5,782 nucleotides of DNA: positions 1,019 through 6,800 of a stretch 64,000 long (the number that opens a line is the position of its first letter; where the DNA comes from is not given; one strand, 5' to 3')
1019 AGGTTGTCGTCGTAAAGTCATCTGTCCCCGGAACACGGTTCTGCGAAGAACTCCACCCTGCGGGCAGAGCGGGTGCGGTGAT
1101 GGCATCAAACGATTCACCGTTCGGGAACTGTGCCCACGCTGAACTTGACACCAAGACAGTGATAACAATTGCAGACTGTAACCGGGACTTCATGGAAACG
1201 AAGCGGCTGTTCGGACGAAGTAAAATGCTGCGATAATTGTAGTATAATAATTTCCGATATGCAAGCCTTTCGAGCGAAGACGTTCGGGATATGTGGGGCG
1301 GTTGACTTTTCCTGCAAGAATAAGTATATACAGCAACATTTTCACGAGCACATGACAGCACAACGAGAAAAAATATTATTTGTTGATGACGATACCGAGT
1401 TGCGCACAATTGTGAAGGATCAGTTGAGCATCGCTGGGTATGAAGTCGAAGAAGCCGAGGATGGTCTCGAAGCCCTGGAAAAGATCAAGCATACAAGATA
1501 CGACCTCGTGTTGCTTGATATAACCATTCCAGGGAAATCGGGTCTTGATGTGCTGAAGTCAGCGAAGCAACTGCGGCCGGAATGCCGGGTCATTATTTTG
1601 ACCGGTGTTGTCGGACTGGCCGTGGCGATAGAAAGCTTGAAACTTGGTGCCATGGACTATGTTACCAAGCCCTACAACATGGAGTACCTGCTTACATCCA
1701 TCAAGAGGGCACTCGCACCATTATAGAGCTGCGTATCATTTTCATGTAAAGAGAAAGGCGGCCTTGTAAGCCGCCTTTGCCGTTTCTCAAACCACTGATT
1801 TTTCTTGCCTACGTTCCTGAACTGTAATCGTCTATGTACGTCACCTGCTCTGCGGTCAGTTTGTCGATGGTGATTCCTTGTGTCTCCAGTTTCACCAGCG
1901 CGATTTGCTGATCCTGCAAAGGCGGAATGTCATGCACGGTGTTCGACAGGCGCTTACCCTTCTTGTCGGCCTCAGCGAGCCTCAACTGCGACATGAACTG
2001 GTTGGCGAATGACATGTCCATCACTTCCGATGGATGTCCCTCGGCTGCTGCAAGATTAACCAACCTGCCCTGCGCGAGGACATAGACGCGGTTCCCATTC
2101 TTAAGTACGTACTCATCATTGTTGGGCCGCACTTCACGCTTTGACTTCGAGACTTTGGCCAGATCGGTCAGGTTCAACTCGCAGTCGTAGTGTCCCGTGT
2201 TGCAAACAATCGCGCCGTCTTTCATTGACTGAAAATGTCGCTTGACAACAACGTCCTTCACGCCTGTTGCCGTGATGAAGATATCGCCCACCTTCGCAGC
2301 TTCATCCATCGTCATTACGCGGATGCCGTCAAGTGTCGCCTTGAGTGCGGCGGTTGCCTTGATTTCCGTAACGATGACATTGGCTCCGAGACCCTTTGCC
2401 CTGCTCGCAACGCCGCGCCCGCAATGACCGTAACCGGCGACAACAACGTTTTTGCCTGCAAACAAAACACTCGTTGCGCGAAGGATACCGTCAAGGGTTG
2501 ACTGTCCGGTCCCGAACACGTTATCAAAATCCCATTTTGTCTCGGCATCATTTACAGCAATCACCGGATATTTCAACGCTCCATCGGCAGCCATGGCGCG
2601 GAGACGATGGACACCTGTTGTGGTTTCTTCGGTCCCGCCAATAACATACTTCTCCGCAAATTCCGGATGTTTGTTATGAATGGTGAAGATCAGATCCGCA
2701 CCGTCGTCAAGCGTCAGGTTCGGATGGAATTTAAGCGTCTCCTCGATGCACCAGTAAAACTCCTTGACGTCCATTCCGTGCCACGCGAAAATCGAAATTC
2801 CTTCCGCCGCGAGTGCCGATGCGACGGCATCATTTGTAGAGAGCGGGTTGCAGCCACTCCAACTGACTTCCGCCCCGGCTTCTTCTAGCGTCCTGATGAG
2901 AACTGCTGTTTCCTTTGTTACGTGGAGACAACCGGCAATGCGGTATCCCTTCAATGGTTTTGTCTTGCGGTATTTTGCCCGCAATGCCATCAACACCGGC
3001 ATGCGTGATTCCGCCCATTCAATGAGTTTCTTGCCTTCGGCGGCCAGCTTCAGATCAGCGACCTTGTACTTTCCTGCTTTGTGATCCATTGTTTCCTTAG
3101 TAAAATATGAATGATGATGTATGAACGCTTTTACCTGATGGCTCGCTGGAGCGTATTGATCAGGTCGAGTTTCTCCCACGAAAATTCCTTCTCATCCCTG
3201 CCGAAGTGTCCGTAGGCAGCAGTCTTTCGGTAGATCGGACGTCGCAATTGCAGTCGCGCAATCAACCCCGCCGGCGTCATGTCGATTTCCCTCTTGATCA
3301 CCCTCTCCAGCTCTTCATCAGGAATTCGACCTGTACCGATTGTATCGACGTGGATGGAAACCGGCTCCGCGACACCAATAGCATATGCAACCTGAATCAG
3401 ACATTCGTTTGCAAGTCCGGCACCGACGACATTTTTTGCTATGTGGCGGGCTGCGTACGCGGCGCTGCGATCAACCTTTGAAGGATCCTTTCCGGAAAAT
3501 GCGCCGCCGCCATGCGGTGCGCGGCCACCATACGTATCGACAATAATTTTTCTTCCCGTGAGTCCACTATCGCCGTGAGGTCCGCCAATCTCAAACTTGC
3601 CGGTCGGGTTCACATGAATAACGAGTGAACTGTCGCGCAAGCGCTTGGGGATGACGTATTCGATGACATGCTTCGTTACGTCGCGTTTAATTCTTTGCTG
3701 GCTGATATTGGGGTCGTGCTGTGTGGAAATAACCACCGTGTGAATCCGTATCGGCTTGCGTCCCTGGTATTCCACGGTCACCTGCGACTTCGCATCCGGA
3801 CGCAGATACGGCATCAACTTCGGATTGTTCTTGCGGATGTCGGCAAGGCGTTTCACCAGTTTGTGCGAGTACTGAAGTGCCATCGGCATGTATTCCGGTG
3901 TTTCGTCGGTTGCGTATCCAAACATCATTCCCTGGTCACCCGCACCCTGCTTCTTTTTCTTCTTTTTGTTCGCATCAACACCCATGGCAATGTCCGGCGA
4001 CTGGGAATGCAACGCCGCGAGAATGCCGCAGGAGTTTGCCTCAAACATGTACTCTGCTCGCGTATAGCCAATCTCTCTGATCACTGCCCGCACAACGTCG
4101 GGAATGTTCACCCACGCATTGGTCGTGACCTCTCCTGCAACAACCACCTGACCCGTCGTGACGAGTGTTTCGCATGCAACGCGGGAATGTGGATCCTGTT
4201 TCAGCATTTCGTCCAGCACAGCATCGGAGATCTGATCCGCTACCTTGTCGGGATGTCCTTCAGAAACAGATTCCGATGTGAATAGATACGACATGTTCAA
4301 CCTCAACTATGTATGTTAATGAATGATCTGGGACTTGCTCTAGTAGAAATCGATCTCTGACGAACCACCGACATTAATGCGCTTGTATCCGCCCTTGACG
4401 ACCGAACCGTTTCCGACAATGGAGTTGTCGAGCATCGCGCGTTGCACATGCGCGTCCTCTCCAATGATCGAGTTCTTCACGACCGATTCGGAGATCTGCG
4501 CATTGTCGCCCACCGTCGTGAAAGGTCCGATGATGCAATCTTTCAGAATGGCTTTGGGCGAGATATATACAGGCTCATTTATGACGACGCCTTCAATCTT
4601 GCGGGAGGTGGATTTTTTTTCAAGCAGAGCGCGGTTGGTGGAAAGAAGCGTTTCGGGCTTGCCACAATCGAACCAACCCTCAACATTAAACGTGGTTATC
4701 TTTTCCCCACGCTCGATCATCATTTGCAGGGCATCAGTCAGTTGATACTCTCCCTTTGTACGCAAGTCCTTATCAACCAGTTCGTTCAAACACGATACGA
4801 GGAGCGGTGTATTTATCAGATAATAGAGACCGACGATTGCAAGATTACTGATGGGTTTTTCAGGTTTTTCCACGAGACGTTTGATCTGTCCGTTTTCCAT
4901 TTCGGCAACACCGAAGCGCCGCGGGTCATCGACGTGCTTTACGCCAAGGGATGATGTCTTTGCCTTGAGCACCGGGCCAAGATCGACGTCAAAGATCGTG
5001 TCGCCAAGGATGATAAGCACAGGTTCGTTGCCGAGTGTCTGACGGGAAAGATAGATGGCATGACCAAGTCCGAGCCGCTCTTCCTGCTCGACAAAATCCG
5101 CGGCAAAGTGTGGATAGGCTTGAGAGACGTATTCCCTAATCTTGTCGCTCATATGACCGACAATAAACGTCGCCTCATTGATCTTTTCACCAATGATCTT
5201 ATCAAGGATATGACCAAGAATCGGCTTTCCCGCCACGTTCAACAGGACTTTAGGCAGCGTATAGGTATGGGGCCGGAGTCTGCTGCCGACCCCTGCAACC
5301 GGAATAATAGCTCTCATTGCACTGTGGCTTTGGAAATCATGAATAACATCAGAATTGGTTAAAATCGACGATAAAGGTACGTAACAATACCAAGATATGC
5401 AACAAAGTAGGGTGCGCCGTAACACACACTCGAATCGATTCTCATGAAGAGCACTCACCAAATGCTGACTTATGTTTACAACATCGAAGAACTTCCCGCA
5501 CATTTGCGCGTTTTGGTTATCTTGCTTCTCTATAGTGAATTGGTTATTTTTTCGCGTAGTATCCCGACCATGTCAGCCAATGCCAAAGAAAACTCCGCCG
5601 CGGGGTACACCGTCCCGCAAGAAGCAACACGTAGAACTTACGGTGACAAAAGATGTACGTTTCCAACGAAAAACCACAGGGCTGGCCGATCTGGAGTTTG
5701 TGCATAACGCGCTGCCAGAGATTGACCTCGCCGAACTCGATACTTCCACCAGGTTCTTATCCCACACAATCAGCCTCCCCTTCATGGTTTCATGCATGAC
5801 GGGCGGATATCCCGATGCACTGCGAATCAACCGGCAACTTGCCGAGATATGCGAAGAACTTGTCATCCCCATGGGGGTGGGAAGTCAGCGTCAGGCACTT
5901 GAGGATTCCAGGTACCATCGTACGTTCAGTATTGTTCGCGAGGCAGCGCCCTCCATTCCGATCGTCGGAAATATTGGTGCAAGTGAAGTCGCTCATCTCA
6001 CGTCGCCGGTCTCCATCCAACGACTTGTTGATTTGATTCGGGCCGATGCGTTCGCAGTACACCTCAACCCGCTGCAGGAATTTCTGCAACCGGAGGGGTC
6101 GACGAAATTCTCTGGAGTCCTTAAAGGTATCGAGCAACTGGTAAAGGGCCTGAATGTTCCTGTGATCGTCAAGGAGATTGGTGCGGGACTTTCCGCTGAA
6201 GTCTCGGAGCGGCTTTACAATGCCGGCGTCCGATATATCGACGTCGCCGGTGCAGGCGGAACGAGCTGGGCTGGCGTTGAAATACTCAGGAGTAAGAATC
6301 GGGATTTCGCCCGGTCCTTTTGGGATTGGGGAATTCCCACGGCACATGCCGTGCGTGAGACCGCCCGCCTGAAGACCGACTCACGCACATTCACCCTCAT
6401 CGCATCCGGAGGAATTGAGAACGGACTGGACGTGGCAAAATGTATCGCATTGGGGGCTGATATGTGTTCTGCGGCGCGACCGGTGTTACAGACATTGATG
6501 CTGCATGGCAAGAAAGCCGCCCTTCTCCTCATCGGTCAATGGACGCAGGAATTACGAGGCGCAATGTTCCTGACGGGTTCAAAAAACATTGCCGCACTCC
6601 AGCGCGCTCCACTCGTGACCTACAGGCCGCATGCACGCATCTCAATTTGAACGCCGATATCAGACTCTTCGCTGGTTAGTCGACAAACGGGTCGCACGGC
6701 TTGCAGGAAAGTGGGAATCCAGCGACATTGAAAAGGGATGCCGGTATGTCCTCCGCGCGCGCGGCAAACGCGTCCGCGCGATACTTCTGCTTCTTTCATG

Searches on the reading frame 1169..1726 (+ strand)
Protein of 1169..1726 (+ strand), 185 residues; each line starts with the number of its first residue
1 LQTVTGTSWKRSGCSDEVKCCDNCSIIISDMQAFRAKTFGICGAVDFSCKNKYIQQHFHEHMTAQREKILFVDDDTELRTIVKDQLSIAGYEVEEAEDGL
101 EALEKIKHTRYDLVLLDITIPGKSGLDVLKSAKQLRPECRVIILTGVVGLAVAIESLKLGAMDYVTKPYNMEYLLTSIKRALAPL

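Call 38: search_protein_families(library=pfam, proteins=[window:1169-1726:+], max_evalue=0.00001)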
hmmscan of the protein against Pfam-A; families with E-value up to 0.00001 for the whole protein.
window:1169-1726:+ (185 aa): 1 family
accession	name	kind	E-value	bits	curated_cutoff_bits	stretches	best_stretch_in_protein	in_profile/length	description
PF00072.30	Response_reg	-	3.5e-28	98.4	30.2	1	69-178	1-110/111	Response regulator receiver domain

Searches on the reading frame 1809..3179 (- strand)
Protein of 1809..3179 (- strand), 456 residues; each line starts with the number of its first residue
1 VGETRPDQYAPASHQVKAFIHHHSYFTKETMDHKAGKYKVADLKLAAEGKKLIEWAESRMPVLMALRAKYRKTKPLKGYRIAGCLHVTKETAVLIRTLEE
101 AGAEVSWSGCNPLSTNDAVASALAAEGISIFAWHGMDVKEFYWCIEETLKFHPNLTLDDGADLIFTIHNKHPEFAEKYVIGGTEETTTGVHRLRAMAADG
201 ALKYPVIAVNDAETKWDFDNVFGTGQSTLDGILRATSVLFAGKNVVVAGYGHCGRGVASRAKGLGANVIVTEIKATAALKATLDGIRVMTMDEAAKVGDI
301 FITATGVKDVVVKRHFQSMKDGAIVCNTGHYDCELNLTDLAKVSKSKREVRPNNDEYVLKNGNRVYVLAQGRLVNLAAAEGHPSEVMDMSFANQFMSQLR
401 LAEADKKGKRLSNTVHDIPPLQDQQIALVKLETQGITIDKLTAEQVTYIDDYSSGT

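Call 38: search_protein_families(library=pfam, proteins=[window:1809-3179:-], max_evalue=0.00001)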
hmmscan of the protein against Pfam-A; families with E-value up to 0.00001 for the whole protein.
window:1809-3179:- (456 aa): 4 families
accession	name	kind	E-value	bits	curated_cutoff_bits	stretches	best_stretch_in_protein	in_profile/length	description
PF05221.23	AdoHcyase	-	3e-76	256.8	25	2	37-170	1-139/299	S-adenosyl-L-homocysteine hydrolase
PF00670.27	AdoHcyase_NAD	-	1.4e-54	185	27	1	220-380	1-161/162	S-adenosyl-L-homocysteine hydrolase, NAD binding domain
PF02826.25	2-Hacid_dh_C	-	5.5e-11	42.6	25.1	1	240-330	34-128/178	D-isomer specific 2-hydroxyacid dehydrogenase, NAD binding domain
PF07991.19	KARI_N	-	1.1e-06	28.8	20.6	1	241-305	3-68/165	Acetohydroxy acid isomeroreductase, NADPH-binding domain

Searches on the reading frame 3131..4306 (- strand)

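Call 38: search_protein_families(library=pfam, proteins=[window:3131-4306:-], max_evalue=0.00001)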
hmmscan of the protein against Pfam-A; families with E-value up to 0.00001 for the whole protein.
window:3131-4306:- (391 aa): 3 families
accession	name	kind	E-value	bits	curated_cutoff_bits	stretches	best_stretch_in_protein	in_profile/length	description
PF02773.21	S-AdoMet_synt_C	-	8.5e-67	223.8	25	1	240-379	1-138/138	S-adenosylmethionine synthetase, C-terminal domain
PF02772.21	S-AdoMet_synt_M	-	4.3e-49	166.1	29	1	119-238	1-120/120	S-adenosylmethionine synthetase, central domain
PF00438.25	S-AdoMet_synt_N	-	6e-46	155.5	33.1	1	7-104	2-99/99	S-adenosylmethionine synthetase, N-terminal domain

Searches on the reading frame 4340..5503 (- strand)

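Call 38: search_protein_families(library=pfam, proteins=[window:4340-5503:-], max_evalue=0.00001)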
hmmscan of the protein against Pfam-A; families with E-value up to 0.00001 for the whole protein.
window:4340-5503:- (387 aa): 3 families
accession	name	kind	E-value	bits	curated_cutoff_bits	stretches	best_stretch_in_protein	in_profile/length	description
PF00483.29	NTP_transferase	-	3.6e-30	105.8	21.2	1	65-295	2-244/245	Nucleotidyl transferase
PF12804.13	NTP_transf_3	-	9.9e-07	29.5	27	1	65-171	1-98/160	MobA-like NTP transferase domain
PF25084.1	LbH_EIF2B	-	9e-06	26.1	54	0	306-370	22-88/105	EIF2B subunit epsilon LbH domain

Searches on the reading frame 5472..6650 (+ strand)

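Call 38: search_protein_families(library=pfam, proteins=[window:5472-6650:+], max_evalue=0.00001)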
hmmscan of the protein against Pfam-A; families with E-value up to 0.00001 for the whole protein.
window:5472-6650:+ (392 aa): 3 families
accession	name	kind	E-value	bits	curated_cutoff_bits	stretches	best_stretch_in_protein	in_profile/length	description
PF01070.24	FMN_dh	-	3.5e-27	95.8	24.9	1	218-379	208-346/350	FMN-dependent dehydrogenase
PF01645.23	Glu_synthase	-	7.4e-07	29.1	20.4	1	227-339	203-308/369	Conserved region in glutamate synthase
PF00478.31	IMPDH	-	5.6e-06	26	25.6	0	284-332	186-233/345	IMP dehydrogenase / GMP reductase domain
